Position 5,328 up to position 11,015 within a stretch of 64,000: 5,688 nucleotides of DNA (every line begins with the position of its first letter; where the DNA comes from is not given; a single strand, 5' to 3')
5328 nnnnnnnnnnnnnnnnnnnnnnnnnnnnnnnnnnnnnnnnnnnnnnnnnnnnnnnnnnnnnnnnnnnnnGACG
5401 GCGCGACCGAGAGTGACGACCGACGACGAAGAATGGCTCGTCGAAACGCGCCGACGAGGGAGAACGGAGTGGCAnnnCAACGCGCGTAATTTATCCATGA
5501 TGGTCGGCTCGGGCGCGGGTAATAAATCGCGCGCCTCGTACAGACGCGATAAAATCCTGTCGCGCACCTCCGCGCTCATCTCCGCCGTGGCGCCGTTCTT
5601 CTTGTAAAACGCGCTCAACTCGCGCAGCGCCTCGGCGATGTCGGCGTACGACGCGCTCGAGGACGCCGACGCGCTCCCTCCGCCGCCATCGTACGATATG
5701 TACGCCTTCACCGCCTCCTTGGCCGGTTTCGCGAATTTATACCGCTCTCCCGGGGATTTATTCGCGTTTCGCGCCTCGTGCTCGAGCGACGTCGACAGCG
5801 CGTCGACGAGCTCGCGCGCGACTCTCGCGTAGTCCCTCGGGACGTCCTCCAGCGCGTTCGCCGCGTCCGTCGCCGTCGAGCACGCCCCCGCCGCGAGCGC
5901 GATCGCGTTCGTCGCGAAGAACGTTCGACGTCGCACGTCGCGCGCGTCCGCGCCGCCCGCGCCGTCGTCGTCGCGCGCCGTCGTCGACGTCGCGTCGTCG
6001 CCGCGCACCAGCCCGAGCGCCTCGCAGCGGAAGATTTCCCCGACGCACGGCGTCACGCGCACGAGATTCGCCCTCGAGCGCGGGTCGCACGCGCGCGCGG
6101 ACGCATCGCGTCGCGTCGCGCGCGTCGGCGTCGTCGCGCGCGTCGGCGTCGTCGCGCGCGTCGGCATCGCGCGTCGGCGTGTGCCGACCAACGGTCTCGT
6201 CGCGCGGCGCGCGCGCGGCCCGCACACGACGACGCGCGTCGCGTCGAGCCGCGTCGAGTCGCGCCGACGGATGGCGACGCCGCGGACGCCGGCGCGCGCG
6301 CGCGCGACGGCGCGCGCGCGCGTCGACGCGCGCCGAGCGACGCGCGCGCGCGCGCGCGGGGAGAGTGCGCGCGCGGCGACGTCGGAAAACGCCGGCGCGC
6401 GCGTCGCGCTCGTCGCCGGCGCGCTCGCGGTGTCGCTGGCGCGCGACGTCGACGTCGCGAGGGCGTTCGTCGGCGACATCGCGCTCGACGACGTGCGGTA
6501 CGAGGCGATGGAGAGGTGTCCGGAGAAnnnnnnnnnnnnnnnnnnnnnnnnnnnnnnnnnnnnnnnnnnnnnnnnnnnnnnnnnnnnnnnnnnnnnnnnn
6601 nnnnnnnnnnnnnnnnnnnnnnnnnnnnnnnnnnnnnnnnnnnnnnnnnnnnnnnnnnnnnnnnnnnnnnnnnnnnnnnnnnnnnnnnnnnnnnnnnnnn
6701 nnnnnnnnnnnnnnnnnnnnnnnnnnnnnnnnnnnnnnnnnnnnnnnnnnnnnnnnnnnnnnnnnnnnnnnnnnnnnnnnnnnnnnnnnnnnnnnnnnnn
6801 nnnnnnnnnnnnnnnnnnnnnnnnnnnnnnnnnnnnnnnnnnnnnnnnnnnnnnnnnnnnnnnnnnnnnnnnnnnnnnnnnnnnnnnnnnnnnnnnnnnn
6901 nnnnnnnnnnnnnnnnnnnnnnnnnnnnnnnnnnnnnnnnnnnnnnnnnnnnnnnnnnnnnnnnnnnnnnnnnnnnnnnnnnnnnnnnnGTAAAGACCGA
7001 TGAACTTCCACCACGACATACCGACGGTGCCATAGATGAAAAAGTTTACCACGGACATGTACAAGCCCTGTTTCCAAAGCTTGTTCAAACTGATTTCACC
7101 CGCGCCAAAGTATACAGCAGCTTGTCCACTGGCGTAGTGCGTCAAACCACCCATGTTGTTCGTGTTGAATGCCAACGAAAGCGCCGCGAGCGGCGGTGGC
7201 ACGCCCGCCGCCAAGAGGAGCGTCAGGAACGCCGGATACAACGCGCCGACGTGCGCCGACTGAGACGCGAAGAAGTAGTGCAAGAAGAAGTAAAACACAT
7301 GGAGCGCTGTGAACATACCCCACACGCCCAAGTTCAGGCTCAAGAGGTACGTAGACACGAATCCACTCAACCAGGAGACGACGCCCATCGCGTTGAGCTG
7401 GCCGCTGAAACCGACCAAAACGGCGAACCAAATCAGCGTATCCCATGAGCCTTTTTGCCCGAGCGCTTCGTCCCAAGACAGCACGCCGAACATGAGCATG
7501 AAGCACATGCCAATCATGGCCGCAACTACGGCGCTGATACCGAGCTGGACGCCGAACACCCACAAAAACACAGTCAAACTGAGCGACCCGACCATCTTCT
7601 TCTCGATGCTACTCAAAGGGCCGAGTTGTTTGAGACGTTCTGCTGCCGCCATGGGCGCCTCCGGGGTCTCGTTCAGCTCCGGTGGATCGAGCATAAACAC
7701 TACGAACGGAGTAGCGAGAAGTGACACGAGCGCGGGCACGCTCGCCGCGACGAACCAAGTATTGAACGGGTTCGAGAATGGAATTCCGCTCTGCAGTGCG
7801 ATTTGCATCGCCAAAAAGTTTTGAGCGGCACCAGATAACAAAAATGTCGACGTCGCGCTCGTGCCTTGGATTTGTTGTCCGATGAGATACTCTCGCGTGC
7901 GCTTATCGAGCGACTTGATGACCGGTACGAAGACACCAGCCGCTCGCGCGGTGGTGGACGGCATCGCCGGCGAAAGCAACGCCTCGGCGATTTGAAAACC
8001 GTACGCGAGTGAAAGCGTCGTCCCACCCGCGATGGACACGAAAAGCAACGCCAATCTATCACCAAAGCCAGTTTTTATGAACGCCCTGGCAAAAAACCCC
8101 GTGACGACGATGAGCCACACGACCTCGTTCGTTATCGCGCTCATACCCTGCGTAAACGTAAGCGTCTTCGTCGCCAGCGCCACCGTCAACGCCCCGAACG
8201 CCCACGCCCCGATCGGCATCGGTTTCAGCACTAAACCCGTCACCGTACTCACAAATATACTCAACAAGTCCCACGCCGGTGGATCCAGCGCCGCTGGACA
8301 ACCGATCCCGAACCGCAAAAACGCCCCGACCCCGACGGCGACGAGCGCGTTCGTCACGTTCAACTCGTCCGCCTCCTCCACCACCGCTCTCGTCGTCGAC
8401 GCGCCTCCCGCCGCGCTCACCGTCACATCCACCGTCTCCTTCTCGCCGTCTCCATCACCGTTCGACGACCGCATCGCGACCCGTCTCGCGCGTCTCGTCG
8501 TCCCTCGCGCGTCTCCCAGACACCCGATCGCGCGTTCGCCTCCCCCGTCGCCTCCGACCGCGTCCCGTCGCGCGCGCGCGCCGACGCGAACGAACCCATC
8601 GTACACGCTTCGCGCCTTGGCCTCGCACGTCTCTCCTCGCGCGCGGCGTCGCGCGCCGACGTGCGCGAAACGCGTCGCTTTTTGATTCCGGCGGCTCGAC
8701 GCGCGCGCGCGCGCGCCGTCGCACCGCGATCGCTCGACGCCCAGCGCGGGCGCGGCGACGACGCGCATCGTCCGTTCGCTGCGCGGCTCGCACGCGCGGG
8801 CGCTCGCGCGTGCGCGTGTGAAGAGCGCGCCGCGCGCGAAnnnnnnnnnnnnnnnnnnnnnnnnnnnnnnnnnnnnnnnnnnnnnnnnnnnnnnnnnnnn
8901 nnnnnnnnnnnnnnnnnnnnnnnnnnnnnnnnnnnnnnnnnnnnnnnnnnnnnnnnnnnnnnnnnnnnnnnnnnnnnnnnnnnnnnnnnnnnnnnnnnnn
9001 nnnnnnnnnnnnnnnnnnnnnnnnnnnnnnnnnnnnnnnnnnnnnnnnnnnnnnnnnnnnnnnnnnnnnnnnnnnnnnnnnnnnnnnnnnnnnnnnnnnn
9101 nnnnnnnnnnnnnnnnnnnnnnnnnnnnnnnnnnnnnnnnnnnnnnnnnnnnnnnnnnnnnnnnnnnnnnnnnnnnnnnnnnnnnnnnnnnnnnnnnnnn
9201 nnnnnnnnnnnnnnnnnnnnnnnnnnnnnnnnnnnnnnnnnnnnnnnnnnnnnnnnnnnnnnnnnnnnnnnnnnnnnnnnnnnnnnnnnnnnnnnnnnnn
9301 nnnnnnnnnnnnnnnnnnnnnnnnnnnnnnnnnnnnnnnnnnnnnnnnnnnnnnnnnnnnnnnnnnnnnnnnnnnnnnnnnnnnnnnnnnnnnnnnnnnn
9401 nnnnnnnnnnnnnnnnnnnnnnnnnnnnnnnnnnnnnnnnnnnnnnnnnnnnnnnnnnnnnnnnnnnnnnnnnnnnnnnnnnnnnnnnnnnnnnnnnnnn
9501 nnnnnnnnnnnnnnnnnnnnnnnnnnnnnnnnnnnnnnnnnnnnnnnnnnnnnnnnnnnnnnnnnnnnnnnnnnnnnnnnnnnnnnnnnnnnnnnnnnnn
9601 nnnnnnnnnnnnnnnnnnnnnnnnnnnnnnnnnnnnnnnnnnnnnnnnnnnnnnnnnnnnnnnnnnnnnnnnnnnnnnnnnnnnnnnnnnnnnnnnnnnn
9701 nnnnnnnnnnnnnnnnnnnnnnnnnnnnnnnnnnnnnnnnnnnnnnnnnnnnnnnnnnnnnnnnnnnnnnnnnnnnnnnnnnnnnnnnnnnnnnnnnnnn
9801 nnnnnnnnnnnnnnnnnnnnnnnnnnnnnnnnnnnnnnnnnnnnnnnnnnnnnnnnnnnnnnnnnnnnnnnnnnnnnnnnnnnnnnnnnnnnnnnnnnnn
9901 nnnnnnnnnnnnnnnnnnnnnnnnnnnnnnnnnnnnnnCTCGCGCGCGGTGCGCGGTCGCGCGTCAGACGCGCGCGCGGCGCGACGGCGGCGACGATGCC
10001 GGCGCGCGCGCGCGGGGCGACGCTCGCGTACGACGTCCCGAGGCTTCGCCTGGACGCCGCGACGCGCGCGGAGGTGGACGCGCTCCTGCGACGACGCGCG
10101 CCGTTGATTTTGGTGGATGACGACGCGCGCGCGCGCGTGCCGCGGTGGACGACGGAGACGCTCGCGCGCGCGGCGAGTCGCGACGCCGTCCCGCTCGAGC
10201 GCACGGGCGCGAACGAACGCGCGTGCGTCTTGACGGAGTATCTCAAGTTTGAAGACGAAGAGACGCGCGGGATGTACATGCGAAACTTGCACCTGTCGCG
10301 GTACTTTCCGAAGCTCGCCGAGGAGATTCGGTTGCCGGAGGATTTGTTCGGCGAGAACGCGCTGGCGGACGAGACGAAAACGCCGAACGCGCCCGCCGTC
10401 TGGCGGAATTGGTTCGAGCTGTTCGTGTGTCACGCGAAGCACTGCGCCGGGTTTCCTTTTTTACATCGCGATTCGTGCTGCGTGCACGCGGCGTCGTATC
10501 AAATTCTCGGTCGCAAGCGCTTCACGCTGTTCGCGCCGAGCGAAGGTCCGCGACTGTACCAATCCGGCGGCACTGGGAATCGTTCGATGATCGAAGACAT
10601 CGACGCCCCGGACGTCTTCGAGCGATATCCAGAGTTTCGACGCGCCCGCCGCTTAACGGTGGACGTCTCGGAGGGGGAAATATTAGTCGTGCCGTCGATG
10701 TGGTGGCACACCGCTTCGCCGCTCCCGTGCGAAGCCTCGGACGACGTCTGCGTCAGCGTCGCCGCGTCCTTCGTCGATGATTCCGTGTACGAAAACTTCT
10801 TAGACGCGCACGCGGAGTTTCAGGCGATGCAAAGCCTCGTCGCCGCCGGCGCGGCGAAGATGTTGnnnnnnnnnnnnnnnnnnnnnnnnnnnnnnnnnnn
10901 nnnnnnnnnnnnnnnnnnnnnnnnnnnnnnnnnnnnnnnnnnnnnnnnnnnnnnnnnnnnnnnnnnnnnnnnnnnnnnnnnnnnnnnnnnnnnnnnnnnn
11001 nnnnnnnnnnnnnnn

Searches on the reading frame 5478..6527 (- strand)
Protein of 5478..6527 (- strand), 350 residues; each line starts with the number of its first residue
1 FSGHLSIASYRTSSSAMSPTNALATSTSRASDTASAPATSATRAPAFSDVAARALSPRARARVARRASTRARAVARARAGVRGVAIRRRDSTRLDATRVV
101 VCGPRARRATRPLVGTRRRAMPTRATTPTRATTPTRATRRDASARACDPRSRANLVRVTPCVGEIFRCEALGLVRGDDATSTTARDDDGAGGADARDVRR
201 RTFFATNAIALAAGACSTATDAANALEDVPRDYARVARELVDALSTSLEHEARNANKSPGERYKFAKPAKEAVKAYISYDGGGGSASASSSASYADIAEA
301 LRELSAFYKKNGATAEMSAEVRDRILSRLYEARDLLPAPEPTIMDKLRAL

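Call 35: search_protein_families(library=pfam, proteins=[window:5478-6527:-], max_evalue=0.001)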
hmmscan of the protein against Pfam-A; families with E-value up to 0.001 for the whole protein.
window:5478-6527:- (350 aa): 1 family
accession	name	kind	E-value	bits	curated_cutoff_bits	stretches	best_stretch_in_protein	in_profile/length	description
PF13326.11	PSII_Pbs27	-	9.5e-33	113.9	25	1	200-336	1-140/140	Photosystem II Pbs27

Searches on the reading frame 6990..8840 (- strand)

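Call 35: search_protein_families(library=pfam, proteins=[window:6990-8840:-], max_evalue=0.001)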
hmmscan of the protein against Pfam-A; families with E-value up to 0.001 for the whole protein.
window:6990-8840:- (617 aa): 2 families
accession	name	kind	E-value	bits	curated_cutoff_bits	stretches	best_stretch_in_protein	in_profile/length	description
PF00939.25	Na_sulph_symp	-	2.3e-102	343.8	27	1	179-615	20-470/472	Sodium:sulfate symporter transmembrane region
PF03600.22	CitMHS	-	5.3e-17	62.4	31.9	1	203-556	4-333/336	Citrate transporter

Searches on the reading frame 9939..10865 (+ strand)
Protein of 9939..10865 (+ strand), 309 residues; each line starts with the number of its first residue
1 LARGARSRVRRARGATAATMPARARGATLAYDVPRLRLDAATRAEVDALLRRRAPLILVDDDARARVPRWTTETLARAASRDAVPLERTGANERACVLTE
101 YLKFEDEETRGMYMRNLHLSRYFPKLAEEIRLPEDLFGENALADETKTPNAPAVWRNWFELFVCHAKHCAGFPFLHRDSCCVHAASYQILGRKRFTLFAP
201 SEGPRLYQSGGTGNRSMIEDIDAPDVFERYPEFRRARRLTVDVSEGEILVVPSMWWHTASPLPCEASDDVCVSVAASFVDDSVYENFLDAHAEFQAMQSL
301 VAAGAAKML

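Call 35: search_protein_families(library=pfam, proteins=[window:9939-10865:+], max_evalue=0.001)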
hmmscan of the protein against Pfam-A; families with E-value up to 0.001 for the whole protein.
window:9939-10865:+ (309 aa): 1 family
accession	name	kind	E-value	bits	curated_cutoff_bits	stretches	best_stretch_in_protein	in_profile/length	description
PF13621.12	Cupin_8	-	9.1e-24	85.2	27.4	1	106-274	94-242/252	Cupin-like domain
